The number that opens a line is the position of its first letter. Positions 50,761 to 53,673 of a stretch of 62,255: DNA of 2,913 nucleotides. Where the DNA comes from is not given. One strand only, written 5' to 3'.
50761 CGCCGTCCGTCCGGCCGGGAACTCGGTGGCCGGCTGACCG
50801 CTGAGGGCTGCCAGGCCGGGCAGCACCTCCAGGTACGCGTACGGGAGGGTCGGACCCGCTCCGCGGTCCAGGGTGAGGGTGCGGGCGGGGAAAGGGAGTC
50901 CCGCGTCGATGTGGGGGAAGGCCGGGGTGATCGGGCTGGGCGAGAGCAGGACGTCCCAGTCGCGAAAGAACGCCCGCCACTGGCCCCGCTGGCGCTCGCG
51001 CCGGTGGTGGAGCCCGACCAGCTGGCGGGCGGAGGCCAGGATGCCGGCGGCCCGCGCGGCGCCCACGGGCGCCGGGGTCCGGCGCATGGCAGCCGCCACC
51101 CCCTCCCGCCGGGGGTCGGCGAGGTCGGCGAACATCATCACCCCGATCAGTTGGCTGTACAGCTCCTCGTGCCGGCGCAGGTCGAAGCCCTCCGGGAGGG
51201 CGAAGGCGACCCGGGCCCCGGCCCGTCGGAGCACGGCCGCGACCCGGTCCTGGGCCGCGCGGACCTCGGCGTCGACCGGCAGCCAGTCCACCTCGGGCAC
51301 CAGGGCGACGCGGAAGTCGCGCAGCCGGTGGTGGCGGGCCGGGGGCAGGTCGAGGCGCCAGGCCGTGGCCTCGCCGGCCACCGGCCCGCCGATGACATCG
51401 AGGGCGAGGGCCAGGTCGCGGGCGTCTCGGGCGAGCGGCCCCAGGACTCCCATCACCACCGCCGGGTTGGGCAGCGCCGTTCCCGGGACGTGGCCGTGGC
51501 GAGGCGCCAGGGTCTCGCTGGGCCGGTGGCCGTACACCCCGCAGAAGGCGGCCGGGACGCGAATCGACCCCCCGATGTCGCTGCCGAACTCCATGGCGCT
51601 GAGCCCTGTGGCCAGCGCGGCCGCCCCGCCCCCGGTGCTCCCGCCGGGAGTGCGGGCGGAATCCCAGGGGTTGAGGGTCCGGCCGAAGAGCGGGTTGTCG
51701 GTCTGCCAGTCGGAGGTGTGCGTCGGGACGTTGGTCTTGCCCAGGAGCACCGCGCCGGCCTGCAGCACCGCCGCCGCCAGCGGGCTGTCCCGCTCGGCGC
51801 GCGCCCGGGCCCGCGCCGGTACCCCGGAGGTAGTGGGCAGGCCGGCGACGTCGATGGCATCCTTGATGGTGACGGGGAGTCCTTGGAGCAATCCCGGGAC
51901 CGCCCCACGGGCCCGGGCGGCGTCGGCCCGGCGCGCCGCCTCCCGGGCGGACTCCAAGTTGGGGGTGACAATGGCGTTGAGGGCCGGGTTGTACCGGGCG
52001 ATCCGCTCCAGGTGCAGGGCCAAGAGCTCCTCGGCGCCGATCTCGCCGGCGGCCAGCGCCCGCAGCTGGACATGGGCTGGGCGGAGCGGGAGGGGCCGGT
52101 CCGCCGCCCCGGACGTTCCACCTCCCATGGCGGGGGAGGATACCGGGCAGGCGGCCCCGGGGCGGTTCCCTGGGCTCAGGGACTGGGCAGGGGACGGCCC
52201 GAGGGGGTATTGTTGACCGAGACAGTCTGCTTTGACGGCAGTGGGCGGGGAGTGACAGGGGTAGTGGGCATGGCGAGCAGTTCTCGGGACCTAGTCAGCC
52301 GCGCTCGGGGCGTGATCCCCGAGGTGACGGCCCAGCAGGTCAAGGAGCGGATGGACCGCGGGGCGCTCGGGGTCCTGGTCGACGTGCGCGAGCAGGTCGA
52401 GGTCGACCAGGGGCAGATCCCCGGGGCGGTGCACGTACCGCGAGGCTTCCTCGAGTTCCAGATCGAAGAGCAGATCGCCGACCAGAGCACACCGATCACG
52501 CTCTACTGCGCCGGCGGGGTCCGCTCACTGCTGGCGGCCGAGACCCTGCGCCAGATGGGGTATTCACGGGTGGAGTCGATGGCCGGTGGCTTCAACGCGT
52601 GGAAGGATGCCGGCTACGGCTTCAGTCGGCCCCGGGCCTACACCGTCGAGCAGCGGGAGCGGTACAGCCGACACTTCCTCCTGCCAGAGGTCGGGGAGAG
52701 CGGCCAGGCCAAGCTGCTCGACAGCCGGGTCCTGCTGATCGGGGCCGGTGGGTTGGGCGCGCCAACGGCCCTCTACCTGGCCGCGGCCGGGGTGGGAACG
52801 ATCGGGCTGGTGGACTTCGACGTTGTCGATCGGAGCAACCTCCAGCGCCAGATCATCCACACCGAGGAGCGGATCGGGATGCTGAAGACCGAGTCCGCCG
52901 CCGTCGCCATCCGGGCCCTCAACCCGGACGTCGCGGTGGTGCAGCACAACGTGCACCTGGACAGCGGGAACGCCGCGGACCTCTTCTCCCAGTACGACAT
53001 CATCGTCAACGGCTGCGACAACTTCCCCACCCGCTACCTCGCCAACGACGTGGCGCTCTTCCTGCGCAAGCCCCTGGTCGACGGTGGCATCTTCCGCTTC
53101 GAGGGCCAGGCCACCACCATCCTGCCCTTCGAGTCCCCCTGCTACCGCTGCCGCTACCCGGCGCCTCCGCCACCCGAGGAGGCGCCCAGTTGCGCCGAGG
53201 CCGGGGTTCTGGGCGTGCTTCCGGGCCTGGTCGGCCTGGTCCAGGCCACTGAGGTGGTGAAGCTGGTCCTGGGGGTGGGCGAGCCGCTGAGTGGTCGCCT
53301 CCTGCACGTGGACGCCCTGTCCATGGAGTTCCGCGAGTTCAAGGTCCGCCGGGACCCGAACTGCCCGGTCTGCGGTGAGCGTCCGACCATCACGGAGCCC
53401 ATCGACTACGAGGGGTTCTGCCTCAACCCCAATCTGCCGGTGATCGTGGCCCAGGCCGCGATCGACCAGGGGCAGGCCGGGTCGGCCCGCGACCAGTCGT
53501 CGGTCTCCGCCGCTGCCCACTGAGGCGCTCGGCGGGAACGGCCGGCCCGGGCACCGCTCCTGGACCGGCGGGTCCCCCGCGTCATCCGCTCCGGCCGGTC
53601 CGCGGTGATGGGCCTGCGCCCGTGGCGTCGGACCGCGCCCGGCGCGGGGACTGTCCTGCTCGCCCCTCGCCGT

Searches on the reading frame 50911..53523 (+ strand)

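Call 35: search_protein_families(library=pfam, proteins=[window:50911-53523:+])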
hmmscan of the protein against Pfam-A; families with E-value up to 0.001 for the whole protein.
window:50911-53523:+ (870 aa): 2 families
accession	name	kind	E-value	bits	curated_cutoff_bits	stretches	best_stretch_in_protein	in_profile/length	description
PF00899.27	ThiF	-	1.2e-80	270.6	28.1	1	585-820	1-238/238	ThiF family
PF00581.25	Rhodanese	-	2.7e-19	69.9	22.2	1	473-566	1-101/102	Rhodanese-like domain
